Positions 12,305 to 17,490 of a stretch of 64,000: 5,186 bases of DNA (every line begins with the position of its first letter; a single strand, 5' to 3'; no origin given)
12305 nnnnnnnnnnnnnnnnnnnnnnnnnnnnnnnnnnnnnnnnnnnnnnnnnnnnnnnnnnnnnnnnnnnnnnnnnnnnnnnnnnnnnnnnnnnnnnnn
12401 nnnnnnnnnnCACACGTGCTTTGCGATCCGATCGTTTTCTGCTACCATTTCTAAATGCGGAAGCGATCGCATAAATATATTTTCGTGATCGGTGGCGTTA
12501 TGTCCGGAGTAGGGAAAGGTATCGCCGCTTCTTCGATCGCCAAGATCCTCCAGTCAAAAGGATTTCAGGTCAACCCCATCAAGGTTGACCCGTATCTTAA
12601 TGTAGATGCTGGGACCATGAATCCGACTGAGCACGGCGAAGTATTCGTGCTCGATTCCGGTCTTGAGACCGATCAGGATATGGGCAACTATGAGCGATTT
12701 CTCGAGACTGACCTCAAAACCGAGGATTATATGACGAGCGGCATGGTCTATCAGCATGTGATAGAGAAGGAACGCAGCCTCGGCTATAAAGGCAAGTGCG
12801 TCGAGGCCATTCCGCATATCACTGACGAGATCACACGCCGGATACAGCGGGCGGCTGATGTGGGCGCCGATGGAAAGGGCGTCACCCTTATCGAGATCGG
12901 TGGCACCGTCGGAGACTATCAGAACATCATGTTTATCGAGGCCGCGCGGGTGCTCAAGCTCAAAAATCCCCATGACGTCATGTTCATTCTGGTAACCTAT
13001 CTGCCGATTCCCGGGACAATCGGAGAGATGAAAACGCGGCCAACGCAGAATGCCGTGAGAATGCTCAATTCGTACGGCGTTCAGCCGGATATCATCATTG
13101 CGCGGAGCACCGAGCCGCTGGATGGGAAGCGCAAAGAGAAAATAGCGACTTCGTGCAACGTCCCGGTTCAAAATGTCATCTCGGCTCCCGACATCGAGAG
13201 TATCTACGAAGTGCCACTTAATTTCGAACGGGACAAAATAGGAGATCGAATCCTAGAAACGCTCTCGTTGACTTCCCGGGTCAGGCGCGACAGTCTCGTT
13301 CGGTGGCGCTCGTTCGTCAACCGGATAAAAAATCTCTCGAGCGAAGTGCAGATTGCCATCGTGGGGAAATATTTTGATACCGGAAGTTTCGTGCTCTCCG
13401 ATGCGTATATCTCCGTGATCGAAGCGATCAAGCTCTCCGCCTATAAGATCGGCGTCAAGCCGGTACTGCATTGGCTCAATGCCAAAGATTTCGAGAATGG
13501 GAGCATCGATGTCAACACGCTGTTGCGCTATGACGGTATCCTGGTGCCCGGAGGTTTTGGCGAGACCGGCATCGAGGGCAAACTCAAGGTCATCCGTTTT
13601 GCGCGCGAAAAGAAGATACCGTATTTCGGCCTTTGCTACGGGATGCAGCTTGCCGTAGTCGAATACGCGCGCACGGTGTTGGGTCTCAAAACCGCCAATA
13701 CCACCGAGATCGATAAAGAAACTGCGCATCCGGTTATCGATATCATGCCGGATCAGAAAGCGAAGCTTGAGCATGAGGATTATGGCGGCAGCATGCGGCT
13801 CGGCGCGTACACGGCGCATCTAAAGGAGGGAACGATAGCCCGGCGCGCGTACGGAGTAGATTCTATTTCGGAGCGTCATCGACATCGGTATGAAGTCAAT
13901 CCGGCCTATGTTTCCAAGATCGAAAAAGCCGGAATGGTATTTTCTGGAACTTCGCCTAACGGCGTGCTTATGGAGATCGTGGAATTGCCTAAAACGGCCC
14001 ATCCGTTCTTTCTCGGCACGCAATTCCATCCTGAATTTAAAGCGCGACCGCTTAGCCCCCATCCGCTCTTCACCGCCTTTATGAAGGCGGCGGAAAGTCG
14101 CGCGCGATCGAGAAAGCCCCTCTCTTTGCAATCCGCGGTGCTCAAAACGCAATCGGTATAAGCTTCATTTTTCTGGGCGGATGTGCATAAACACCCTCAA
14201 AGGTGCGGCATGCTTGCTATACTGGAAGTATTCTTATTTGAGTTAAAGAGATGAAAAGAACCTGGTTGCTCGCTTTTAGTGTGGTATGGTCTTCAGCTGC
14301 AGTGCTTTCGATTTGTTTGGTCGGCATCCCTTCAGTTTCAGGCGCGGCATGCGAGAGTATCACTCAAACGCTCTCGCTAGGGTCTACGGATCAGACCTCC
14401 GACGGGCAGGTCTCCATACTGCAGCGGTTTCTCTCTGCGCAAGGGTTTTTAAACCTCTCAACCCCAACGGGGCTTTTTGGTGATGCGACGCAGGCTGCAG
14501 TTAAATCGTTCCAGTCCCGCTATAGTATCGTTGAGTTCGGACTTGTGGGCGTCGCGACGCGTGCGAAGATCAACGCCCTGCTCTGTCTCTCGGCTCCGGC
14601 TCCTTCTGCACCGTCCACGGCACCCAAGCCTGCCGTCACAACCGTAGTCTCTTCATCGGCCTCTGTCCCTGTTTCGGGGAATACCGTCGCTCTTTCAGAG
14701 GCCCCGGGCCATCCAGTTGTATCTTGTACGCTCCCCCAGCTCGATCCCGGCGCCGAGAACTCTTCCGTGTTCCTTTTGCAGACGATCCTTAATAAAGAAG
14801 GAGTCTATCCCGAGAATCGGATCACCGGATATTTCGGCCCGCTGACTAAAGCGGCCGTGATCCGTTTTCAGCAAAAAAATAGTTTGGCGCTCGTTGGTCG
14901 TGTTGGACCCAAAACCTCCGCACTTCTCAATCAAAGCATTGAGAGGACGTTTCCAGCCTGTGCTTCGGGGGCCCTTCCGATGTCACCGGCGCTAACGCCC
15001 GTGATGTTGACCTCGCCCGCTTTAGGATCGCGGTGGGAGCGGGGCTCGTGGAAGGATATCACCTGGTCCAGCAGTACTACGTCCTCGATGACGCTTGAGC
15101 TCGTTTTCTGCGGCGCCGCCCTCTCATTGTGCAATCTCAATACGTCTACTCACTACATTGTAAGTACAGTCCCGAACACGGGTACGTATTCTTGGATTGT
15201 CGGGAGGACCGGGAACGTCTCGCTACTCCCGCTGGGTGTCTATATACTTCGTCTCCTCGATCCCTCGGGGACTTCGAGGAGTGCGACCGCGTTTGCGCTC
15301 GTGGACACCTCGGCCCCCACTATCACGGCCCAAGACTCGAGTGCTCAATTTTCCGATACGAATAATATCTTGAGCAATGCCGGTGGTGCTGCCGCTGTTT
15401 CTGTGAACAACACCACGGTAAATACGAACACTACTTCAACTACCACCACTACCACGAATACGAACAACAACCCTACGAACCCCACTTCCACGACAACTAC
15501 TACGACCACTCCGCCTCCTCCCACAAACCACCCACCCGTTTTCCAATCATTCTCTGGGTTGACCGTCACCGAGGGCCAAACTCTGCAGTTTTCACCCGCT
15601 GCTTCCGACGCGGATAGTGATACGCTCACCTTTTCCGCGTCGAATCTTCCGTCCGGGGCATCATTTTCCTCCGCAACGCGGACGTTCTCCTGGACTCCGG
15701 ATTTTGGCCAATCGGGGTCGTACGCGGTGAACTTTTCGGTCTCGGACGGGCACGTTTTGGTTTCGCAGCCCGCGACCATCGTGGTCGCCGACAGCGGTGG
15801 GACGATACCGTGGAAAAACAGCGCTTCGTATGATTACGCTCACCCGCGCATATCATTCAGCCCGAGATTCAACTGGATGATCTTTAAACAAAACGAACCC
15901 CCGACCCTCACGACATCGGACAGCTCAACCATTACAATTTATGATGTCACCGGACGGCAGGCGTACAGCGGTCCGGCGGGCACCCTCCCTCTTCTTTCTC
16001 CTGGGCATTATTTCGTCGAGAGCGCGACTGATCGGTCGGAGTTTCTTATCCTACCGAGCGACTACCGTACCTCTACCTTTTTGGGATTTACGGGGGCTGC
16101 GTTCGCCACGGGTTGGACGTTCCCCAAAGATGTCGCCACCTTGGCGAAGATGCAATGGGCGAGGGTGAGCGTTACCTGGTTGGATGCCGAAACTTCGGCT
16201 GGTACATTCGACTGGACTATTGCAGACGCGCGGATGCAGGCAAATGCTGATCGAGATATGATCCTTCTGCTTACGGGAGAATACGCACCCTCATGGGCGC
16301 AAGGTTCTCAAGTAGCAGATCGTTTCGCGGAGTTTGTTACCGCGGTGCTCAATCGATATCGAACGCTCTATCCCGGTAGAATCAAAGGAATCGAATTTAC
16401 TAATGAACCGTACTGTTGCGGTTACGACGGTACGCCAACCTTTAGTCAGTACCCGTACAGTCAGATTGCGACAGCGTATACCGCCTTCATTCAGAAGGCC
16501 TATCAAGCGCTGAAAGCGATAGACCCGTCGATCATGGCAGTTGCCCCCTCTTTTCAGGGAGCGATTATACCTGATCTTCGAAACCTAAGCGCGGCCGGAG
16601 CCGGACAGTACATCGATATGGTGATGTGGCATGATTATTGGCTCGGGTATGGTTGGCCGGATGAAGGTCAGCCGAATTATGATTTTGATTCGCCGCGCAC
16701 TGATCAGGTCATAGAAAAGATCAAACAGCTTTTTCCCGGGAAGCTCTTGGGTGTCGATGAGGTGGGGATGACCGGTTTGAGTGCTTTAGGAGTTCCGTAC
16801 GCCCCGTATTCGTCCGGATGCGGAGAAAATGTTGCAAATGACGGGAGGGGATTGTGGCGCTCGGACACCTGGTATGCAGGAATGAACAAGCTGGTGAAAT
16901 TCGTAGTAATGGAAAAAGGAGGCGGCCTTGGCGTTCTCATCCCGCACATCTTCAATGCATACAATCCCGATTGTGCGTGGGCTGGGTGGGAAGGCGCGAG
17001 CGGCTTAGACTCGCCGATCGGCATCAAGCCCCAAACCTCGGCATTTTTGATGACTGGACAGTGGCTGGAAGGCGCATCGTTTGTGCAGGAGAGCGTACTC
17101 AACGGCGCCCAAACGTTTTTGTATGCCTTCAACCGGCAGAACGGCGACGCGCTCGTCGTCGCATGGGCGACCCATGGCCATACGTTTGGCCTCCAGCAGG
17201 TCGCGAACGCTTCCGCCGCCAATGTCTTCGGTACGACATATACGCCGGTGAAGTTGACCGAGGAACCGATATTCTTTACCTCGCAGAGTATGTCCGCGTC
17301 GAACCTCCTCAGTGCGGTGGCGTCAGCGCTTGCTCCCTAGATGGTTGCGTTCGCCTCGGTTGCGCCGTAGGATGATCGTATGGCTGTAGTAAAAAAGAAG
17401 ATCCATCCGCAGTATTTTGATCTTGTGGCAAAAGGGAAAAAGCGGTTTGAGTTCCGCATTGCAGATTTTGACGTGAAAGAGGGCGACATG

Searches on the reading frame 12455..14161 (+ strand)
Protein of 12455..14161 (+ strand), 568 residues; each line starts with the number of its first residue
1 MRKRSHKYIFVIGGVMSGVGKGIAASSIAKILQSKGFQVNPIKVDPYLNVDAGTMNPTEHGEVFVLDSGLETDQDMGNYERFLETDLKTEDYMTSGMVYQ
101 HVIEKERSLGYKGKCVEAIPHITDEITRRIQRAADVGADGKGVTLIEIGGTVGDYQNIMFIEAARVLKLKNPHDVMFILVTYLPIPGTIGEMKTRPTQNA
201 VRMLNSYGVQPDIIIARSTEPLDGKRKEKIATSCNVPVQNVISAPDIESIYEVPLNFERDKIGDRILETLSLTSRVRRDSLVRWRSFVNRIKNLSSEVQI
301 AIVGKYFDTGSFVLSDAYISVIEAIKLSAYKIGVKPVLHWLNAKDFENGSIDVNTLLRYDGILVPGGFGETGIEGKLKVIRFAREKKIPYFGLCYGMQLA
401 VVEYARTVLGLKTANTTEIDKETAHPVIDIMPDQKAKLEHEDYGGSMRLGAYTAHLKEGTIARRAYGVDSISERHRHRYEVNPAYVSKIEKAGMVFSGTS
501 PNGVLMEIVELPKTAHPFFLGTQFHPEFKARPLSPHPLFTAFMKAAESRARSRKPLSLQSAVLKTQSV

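Call 42: search_protein_families(library=pfam, proteins=[window:12455-14161:+], max_evalue=0.00001)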
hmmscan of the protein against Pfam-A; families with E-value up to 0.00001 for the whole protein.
window:12455-14161:+ (568 aa): 3 families
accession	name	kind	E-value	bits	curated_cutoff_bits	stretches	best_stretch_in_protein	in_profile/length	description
PF06418.20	CTP_synth_N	-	1.4e-103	346.3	26.1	1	7-272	1-265/265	CTP synthase N-terminus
PF00117.34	GATase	-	5.2e-37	127.8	22.8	1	314-544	2-189/190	Glutamine amidotransferase class-I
PF07722.19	Peptidase_C26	-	7.6e-06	26.3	20.5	0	377-527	95-219/219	Peptidase C26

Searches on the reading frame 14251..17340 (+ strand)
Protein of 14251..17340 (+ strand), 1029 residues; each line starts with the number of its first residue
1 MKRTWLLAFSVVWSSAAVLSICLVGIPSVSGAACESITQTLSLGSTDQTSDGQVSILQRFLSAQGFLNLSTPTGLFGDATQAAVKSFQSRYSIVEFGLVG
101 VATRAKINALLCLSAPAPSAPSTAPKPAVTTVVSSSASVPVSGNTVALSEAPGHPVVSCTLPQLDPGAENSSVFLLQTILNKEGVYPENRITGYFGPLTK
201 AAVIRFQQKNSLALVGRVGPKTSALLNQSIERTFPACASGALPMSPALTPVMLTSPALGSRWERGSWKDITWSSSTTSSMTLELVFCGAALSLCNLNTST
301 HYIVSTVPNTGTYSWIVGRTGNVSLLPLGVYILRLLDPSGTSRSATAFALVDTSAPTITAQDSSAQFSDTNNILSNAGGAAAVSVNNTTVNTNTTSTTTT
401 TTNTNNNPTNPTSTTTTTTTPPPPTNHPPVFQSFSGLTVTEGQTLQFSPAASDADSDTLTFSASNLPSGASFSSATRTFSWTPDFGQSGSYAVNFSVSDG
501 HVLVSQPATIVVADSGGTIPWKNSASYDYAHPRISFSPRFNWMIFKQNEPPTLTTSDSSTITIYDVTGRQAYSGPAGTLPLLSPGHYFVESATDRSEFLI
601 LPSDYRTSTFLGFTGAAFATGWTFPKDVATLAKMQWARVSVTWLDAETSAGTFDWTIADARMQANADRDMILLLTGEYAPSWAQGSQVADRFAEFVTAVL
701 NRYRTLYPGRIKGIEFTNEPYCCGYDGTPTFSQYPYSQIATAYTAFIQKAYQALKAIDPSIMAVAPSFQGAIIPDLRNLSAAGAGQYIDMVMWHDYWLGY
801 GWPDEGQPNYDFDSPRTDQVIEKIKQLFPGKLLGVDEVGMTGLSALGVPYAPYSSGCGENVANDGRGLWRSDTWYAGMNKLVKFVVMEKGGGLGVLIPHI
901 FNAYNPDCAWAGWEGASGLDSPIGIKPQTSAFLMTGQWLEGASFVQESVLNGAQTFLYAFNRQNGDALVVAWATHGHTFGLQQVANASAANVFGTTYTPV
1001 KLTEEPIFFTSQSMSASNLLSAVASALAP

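Call 42: search_protein_families(library=pfam, proteins=[window:14251-17340:+], max_evalue=0.00001)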
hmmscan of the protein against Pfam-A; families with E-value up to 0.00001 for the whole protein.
window:14251-17340:+ (1029 aa): 3 families
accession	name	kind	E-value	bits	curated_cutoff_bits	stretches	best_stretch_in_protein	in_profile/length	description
PF01471.23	PG_binding_1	-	5e-23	81.5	23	2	171-226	3-57/57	Putative peptidoglycan binding domain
PF05345.18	He_PIG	-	2e-11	44.6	24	1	429-512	2-95/96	Putative Ig domain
PF17963.7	Big_9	-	4.2e-10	40.8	23.6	1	426-504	1-81/89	Bacterial Ig domain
